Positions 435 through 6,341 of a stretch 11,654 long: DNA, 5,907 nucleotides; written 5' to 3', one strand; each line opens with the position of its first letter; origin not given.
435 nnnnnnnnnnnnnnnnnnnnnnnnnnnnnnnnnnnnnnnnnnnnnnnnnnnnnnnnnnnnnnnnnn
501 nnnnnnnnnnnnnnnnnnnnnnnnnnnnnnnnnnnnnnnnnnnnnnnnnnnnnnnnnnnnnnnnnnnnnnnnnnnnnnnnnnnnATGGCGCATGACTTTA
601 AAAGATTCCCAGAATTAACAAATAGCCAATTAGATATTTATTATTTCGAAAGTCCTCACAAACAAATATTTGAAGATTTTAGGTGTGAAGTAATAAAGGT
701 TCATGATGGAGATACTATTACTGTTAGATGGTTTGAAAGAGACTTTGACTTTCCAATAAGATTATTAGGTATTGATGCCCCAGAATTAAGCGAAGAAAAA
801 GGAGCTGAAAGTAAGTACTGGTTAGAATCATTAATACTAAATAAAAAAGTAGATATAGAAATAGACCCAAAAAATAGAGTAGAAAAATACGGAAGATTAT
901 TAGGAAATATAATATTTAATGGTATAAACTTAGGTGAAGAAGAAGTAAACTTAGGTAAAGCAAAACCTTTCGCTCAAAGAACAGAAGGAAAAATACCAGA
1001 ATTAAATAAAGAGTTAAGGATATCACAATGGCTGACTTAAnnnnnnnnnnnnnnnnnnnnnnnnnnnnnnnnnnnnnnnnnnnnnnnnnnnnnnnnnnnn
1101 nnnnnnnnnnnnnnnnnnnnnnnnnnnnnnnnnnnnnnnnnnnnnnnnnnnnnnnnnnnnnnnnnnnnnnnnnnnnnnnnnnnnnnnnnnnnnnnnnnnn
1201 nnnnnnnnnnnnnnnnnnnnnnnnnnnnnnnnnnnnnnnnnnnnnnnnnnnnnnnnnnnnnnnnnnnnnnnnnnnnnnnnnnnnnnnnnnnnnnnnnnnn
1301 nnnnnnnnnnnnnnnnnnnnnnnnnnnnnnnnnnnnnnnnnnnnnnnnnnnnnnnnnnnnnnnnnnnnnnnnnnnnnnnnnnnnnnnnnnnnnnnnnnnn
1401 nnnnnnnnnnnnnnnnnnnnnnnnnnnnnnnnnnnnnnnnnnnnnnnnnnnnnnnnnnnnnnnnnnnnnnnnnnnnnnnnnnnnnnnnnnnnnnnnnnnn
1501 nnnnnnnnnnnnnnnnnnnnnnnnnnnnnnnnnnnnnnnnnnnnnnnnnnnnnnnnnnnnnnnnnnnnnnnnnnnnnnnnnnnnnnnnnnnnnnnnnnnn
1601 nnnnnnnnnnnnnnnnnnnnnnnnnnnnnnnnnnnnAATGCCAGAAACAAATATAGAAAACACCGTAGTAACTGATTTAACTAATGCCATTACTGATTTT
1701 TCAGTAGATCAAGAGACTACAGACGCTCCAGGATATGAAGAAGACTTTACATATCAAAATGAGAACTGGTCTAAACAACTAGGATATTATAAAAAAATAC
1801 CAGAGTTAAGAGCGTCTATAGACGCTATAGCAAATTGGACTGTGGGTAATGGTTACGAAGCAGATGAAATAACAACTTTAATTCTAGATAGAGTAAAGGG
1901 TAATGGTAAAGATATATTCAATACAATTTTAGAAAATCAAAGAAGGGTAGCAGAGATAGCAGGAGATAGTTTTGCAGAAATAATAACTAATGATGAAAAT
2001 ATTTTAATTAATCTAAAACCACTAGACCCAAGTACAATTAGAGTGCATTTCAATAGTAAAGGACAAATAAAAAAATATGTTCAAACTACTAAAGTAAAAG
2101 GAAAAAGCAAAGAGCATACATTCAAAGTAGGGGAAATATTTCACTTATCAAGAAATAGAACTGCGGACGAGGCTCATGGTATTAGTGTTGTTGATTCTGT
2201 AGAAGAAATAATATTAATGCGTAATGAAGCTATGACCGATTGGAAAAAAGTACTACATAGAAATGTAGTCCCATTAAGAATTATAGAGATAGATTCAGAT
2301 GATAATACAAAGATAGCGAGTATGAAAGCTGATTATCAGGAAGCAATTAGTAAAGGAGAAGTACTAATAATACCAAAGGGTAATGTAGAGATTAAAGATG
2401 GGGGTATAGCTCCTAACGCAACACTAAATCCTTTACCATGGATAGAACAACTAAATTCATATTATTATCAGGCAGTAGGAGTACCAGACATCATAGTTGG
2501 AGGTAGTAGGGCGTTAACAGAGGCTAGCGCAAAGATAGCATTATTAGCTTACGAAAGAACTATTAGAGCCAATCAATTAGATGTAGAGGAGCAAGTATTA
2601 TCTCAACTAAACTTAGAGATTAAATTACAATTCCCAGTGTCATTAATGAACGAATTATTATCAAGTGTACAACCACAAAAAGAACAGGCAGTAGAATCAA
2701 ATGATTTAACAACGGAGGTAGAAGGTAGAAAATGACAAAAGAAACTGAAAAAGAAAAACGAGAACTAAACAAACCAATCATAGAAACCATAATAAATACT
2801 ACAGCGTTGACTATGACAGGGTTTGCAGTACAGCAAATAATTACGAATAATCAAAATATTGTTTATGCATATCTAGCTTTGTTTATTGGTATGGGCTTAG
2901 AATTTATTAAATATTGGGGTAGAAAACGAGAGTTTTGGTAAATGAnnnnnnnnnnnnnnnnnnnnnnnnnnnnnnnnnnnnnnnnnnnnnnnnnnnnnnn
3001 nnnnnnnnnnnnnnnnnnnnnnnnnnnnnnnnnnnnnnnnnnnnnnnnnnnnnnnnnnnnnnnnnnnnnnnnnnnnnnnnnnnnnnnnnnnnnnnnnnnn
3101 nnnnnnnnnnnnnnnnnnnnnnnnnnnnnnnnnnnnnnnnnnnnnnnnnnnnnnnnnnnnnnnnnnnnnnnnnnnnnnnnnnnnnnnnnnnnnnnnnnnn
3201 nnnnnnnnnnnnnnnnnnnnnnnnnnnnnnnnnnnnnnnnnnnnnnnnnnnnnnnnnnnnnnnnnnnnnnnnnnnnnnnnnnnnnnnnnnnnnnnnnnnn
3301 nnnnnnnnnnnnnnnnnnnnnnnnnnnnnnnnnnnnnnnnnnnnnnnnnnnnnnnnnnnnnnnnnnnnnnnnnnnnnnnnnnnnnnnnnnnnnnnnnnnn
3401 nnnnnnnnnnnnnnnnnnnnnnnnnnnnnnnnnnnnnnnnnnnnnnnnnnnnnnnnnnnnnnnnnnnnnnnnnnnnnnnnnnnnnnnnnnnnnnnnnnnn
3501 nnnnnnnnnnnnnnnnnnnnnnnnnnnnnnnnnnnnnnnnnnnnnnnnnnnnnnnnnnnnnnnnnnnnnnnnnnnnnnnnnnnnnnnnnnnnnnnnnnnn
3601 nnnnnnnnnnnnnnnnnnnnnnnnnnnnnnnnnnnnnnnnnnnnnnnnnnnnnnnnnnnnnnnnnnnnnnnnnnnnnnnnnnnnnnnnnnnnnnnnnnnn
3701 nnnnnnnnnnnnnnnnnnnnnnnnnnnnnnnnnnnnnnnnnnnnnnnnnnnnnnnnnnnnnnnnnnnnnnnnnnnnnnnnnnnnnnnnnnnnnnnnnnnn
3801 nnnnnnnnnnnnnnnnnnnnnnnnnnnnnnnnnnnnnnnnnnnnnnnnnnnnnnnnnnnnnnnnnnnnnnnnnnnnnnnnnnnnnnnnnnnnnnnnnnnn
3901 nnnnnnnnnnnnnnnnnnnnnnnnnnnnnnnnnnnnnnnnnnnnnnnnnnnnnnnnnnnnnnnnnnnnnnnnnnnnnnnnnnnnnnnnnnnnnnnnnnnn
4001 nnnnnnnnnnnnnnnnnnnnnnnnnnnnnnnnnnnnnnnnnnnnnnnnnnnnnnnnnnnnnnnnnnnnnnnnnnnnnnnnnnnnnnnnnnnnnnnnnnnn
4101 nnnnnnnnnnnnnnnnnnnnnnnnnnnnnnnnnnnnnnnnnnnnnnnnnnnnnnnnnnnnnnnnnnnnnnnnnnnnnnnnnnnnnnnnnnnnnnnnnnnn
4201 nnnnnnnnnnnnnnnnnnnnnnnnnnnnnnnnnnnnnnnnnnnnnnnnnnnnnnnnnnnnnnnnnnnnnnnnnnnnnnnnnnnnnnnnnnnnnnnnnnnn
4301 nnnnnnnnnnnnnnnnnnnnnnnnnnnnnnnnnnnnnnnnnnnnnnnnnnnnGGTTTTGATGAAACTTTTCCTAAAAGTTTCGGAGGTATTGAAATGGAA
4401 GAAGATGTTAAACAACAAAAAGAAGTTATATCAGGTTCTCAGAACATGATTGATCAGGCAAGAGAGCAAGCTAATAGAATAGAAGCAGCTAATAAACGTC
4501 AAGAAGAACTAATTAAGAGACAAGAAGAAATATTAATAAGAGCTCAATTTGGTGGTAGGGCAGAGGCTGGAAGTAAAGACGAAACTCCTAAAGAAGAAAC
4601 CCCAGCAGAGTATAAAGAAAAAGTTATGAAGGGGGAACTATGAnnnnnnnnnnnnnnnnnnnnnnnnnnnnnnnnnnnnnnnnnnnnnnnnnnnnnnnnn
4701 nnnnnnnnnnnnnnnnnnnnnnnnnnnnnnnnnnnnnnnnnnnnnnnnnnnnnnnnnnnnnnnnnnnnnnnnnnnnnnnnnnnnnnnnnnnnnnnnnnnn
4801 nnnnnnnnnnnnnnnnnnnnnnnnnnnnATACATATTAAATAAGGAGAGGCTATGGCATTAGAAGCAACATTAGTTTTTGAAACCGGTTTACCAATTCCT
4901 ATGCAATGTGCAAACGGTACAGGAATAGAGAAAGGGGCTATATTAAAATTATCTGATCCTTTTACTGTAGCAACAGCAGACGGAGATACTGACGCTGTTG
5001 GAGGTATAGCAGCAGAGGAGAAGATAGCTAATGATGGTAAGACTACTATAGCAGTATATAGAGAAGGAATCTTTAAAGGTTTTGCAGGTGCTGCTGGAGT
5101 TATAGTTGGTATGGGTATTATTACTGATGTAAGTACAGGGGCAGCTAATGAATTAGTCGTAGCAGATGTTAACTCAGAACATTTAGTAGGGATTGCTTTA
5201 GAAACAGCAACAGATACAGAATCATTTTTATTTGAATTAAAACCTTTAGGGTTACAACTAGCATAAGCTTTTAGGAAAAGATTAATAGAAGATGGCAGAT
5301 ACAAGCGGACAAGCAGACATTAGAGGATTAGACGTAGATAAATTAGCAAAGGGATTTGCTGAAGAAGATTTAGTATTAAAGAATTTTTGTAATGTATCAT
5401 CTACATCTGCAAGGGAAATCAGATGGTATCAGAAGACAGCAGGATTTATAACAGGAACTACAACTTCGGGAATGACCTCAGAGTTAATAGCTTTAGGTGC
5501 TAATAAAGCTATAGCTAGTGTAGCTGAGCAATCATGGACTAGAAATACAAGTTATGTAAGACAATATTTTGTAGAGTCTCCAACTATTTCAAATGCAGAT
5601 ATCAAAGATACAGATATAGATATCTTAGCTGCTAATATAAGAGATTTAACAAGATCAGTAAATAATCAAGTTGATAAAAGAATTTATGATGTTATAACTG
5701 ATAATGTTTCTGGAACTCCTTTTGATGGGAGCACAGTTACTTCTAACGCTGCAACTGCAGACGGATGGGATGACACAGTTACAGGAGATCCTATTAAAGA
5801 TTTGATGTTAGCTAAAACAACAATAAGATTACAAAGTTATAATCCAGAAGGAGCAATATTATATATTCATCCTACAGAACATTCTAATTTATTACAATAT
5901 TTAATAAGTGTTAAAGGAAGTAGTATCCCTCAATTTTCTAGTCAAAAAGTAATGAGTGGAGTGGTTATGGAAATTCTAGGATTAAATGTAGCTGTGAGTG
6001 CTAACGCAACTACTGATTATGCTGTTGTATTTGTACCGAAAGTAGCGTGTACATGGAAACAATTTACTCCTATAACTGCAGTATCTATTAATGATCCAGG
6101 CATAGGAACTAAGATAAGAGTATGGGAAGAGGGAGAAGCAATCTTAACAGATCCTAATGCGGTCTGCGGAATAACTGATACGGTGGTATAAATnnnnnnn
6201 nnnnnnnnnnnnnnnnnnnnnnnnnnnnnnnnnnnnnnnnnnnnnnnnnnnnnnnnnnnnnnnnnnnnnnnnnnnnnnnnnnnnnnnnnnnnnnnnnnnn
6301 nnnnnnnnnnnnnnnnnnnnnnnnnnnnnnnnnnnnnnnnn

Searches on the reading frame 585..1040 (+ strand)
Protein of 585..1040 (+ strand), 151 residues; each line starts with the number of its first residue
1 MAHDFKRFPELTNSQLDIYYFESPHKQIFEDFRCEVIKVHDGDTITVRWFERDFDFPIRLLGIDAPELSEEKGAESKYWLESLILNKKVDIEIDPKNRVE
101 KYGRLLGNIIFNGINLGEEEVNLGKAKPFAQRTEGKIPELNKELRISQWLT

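Call 9: search_protein_families(library=pfam, proteins=[window:585-1040:+], max_evalue=0.01)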
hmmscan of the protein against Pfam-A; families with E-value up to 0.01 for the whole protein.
window:585-1040:+ (151 aa): 1 family
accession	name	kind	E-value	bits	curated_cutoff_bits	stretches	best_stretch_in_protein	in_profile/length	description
PF00565.23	SNase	-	1.4e-09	38.7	21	1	58-140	2-90/107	Staphylococcal nuclease homologue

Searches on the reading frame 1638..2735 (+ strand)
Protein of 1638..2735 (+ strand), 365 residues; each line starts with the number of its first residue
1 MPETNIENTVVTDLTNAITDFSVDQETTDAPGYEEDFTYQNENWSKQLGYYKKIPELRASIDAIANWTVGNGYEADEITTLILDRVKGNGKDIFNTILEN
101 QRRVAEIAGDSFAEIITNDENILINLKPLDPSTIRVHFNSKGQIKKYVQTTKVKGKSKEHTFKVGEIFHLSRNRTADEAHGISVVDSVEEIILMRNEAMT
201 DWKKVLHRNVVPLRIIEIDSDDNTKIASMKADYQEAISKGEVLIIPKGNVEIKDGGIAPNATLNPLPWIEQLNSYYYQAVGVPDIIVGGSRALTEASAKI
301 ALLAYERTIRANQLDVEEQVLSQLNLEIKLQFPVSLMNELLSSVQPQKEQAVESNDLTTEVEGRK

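Call 9: search_protein_families(library=pfam, proteins=[window:1638-2735:+], max_evalue=0.01)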
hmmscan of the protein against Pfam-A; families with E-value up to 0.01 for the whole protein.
window:1638-2735:+ (365 aa): 2 families
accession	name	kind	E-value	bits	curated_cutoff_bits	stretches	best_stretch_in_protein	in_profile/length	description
PF04860.17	Phage_portal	-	2.2e-08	34.1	39.1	1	107-255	64-207/321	Phage portal protein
PF06074.18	Portal_Mu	-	1.5e-06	28.2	23.9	1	66-249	28-206/336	Portal protein of Mu bacteriophage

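Call 10: search_protein_families(library=phrogs, proteins=[window:1638-2735:+], max_evalue=0.01)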
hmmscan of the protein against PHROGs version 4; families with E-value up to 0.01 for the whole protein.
window:1638-2735:+ (365 aa): 3 families
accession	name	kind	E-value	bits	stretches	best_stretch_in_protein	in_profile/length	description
phrog_12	-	head and packaging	1.4e-13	51.8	1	37-308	72-349/646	portal protein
phrog_9232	-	head and packaging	1.5e-13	51.4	1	42-324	57-366/502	portal protein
phrog_2662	-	head and packaging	2.5e-08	34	1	107-248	131-279/717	portal protein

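Call 70: search_dna_similar(query=window:1638-2735:+, collection=phages, mode=protein, max_rows=12, max_evalue=0.01)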
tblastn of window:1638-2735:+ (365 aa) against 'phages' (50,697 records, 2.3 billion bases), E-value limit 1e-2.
No match.

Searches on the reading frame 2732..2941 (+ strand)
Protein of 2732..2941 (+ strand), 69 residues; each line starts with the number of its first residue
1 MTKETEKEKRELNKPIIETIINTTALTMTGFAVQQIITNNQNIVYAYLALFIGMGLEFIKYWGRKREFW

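Call 54: search_protein_families(library=pfam, proteins=[window:2732-2941:+], max_evalue=1)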
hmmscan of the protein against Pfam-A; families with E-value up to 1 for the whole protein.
window:2732-2941:+ (69 aa): 1 family
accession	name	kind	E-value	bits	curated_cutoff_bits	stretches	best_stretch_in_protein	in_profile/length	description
PF05314.16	Baculo_ODV-E27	-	0.11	11.9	25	1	8-62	192-244/295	Baculovirus occlusion-derived virus envelope protein EC27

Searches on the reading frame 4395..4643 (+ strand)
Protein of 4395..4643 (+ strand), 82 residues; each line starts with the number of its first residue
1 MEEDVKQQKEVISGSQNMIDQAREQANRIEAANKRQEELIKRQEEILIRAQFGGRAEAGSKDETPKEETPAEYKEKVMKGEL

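Call 54: search_protein_families(library=pfam, proteins=[window:4395-4643:+], max_evalue=1)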
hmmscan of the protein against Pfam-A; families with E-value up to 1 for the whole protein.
window:4395-4643:+ (82 aa): 2 families
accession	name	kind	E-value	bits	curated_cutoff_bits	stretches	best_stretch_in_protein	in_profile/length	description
PF10168.15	Nup88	-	0.039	12.2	24.4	1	14-55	572-613/702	Nuclear pore component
PF09440.15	eIF3_N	-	0.34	11.7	26.8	1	2-49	30-77/133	eIF3 subunit 6 N terminal domain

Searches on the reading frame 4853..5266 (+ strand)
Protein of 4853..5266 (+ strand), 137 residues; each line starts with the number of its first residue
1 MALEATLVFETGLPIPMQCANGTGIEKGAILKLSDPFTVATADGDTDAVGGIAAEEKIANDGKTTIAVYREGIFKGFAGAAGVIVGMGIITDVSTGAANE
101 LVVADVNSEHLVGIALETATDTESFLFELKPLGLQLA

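Call 10: search_protein_families(library=phrogs, proteins=[window:4853-5266:+], max_evalue=0.01)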
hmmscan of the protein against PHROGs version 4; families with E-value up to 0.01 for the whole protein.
window:4853-5266:+ (137 aa): 0 families

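Call 54: search_protein_families(library=pfam, proteins=[window:4853-5266:+], max_evalue=1)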
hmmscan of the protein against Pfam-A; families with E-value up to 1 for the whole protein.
window:4853-5266:+ (137 aa): 1 family
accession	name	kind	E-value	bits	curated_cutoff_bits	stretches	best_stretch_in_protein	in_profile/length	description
PF09956.15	Phage_cement_2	-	0.0019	19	24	1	12-123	4-96/103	Phage cement protein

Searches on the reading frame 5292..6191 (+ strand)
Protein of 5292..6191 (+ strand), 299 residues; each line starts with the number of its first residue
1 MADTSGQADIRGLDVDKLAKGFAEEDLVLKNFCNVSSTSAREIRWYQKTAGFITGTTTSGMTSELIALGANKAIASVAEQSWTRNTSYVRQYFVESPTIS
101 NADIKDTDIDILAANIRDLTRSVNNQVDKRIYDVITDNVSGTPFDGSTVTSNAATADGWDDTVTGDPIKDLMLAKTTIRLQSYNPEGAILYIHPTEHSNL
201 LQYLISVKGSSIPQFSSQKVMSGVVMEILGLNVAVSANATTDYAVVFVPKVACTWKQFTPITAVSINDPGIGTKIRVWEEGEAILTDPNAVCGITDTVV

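Call 9: search_protein_families(library=pfam, proteins=[window:5292-6191:+], max_evalue=0.01)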
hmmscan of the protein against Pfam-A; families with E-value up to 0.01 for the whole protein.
window:5292-6191:+ (299 aa): 1 family
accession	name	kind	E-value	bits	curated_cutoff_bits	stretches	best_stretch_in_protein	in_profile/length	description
PF25209.1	Phage_capsid_4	-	6.1e-08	33.7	27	1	64-290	54-258/262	Phage capsid protein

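Call 10: search_protein_families(library=phrogs, proteins=[window:5292-6191:+], max_evalue=0.01)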
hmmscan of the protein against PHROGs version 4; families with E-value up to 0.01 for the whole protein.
window:5292-6191:+ (299 aa): 2 families
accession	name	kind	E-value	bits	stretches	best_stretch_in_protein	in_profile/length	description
phrog_1650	-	head and packaging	1.3e-13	51.9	1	99-295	106-296/300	major head protein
phrog_544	-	head and packaging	0.0041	17.6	1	102-255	95-233/282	major head protein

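Call 69: search_dna_similar(query=window:5292-6191:+, collection=phages, mode=protein, max_rows=12, max_evalue=0.01)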
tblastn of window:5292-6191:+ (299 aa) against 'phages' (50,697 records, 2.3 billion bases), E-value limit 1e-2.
No match.
